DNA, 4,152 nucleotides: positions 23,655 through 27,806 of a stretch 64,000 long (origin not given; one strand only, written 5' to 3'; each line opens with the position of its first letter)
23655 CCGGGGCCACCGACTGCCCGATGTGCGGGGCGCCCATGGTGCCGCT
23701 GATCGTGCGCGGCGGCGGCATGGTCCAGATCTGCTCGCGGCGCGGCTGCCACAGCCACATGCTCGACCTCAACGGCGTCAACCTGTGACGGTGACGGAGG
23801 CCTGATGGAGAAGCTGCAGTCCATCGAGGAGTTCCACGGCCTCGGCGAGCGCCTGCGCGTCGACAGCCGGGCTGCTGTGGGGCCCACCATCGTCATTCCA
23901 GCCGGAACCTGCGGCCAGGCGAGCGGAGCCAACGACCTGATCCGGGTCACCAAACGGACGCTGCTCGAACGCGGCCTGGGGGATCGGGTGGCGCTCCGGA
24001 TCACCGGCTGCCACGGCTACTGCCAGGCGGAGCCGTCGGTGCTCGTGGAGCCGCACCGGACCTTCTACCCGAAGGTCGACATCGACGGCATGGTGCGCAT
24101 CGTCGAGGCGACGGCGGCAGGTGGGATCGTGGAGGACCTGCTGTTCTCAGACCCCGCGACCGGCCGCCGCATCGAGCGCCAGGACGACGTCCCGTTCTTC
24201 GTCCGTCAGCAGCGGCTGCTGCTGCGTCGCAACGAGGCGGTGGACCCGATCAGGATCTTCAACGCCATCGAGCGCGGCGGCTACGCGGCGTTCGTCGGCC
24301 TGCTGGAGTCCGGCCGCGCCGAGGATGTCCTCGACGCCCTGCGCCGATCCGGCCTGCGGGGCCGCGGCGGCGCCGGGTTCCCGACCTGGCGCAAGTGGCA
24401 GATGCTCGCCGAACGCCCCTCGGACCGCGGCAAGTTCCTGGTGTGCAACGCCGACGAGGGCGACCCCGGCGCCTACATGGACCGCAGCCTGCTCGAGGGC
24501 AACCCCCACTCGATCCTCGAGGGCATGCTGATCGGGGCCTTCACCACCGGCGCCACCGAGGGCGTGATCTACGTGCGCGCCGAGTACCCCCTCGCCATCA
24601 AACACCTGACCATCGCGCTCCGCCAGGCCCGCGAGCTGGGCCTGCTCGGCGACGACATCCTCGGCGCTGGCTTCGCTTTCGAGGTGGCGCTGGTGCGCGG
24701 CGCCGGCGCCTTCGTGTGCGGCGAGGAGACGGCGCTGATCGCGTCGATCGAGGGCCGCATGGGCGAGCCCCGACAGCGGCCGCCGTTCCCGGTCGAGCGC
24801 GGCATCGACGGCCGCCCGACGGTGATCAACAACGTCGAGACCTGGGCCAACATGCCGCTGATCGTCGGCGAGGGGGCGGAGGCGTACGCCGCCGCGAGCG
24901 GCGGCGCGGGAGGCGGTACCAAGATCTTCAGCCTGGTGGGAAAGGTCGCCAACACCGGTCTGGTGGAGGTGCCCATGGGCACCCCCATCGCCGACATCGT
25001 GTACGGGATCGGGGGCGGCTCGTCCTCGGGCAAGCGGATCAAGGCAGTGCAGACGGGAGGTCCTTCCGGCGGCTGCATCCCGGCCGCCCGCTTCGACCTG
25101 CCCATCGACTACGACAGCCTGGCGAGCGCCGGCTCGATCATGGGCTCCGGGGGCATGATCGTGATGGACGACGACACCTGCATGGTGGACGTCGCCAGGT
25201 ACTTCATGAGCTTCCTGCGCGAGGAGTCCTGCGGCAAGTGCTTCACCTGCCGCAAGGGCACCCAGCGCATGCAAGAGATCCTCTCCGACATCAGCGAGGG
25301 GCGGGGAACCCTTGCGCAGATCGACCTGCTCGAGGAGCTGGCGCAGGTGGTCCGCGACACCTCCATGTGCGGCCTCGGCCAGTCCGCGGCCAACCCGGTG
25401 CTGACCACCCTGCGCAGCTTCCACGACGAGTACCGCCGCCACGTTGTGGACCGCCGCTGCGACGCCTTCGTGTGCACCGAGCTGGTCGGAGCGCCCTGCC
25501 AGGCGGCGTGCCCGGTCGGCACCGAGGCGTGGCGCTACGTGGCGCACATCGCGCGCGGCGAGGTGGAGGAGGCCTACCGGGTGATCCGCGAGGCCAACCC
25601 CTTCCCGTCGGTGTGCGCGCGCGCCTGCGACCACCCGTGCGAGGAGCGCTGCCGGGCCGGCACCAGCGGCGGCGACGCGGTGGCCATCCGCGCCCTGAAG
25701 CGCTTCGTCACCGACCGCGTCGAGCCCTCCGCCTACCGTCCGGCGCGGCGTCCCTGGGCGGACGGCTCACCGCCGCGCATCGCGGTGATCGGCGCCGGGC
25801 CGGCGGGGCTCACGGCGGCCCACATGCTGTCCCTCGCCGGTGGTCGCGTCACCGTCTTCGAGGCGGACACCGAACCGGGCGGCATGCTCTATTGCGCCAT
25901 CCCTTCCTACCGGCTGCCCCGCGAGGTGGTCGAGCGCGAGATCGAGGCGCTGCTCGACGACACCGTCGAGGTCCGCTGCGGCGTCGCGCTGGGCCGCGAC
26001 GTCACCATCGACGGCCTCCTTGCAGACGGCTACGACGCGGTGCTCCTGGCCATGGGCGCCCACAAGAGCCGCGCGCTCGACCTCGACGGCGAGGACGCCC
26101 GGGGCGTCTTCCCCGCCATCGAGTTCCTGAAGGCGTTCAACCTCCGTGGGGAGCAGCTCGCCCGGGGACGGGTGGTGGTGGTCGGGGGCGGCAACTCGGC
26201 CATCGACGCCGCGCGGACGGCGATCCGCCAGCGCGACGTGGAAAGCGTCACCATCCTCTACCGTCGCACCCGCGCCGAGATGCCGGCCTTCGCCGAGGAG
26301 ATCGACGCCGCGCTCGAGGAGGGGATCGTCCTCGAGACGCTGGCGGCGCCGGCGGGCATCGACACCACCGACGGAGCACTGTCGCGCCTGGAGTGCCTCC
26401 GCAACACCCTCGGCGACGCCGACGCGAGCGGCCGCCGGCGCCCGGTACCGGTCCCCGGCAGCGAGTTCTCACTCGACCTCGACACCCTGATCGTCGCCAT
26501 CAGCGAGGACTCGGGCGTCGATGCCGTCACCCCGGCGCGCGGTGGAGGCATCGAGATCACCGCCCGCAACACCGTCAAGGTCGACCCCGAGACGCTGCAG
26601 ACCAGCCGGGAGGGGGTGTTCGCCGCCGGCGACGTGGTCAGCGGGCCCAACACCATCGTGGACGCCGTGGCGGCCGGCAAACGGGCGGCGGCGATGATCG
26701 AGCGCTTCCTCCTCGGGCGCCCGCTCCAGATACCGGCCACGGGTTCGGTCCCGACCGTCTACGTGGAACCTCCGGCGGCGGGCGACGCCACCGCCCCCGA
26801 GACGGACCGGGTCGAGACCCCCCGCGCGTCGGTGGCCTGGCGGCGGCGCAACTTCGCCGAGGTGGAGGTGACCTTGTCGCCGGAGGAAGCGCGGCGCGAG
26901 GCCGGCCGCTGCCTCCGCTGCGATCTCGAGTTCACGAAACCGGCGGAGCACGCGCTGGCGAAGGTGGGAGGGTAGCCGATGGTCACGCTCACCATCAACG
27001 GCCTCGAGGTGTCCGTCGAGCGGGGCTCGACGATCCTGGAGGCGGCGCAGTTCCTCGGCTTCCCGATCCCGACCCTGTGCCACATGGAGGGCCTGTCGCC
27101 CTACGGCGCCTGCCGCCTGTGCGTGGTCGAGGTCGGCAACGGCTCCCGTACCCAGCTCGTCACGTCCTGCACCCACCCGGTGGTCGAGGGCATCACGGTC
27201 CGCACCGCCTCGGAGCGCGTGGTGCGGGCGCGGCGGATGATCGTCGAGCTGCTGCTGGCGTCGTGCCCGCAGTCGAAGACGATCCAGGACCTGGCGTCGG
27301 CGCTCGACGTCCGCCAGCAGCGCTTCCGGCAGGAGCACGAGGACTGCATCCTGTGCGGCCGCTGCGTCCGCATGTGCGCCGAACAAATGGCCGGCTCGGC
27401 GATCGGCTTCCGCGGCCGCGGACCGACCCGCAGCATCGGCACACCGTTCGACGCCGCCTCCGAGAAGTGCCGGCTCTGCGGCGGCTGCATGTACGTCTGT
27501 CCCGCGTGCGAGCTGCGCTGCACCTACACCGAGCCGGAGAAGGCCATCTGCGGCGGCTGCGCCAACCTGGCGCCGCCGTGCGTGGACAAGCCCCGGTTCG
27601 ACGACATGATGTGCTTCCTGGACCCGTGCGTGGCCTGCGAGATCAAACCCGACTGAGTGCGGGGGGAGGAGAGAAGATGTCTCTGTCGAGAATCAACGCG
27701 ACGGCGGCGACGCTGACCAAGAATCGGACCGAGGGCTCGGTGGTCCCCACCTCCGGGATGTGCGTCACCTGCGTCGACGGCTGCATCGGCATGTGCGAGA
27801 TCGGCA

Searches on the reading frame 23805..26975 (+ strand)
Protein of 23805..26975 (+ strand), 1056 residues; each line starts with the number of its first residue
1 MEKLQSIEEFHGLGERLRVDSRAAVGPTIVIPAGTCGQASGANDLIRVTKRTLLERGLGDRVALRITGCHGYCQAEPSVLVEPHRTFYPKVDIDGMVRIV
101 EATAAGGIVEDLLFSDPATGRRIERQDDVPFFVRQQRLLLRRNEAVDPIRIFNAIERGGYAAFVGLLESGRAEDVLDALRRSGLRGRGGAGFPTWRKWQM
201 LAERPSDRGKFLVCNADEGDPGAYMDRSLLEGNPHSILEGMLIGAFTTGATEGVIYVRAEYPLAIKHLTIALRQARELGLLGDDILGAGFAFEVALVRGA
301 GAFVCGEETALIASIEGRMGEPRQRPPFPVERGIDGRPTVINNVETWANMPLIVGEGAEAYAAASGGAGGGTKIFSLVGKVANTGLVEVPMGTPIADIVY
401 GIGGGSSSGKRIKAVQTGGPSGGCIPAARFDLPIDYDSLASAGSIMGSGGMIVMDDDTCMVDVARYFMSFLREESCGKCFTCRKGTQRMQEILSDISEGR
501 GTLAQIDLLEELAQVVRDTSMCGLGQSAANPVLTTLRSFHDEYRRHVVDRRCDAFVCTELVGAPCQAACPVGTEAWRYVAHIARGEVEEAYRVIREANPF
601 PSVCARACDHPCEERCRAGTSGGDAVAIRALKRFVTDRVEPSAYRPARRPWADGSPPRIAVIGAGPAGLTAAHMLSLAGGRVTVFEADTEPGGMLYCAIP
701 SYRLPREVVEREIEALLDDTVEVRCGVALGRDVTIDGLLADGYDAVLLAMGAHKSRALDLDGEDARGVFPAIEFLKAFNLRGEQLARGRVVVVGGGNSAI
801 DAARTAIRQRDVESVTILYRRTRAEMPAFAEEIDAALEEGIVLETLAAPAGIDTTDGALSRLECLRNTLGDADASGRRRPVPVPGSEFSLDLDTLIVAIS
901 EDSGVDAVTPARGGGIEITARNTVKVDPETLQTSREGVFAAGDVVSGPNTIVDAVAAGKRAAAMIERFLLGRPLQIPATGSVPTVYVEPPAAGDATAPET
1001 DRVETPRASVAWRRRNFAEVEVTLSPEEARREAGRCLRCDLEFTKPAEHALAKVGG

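Call 20: search_protein_families(library=pfam, proteins=[window:23805-26975:+], max_evalue=0.001)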
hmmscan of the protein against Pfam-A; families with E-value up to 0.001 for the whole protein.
window:23805-26975:+ (1056 aa): 17 families
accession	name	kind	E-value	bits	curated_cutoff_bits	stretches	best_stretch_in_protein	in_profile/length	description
PF01512.22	Complex1_51K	-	4.2e-44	150.5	31.2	1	180-350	2-148/150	Nuo51 FMN-binding domain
PF10589.14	NADH_4Fe-4S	-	6.1e-32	109.8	23.5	1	462-546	1-85/85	NADH-ubiquinone oxidoreductase-F iron-sulfur binding region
PF07992.20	Pyr_redox_2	-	7.3e-31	108.1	26.1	1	658-958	2-291/291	Pyridine nucleotide-disulphide oxidoreductase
PF14691.11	Fer4_20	-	8.1e-23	80.8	25.8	1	553-639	20-108/113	Dihydroprymidine dehydrogenase domain II, 4Fe-4S cluster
PF13738.12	Pyr_redox_3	-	2.1e-09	37.5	30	1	781-824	158-199/305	Pyridine nucleotide-disulphide oxidoreductase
PF13450.12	NAD_binding_8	-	1e-08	35.7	21.9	1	661-698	1-38/68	NAD(P)-binding Rossmann-like domain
PF00070.33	Pyr_redox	-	4.6e-08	33.9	22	0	658-692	1-35/82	Pyridine nucleotide-disulphide oxidoreductase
PF10531.15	SLBB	-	1e-06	28.9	27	1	375-423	2-53/55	SLBB domain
PF01946.23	Thi4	-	1.6e-06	28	26.2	1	659-719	20-79/235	Thi4 family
PF01593.30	Amino_oxidase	-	3.5e-06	27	19.8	0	667-693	2-28/443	Flavin containing amine oxidoreductase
PF01134.28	GIDA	-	6.2e-06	26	22.1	0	659-716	2-59/391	Glucose inhibited division protein A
PF01266.30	DAO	-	7.9e-06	26.1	27.9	1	658-693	1-37/353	FAD dependent oxidoreductase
PF03486.20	HI0933_like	-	1.8e-05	24.7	50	1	658-692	2-36/244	HI0933-like protein Rossmann domain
PF12831.13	FAD_oxidored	-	3.3e-05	23.8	27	0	659-695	2-38/416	FAD dependent oxidoreductase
PF00890.30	FAD_binding_2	-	5.1e-05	23.1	20.4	1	659-721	2-68/414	FAD binding domain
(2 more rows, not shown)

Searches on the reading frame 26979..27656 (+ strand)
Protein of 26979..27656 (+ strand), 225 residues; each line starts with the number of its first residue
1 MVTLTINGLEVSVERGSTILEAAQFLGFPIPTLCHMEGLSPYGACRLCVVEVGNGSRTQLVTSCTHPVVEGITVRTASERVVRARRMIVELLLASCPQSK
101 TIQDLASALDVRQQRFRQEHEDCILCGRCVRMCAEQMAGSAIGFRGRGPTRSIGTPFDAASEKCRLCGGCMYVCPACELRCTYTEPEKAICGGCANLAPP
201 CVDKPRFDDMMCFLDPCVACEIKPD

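Call 20: search_protein_families(library=pfam, proteins=[window:26979-27656:+], max_evalue=0.001)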
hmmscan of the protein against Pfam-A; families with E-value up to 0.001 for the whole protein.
window:26979-27656:+ (225 aa): 4 families
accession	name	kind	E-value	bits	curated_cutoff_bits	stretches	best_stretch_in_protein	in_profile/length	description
PF13510.11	Fer2_4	-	4.2e-17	62.4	22.8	1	1-78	3-81/82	2Fe-2S iron-sulfur cluster binding domain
PF12838.12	Fer4_7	-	3.2e-06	27.9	27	1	123-176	2-50/52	4Fe-4S dicluster domain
PF22117.2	Fer4_Nqo3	-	3.7e-05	24.3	27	1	118-176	6-63/67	NADH-quinone oxidoreductase subunit 3, ferredoxin-like domain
PF14697.11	Fer4_21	-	0.00033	21.2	35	1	120-176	5-53/59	4Fe-4S dicluster domain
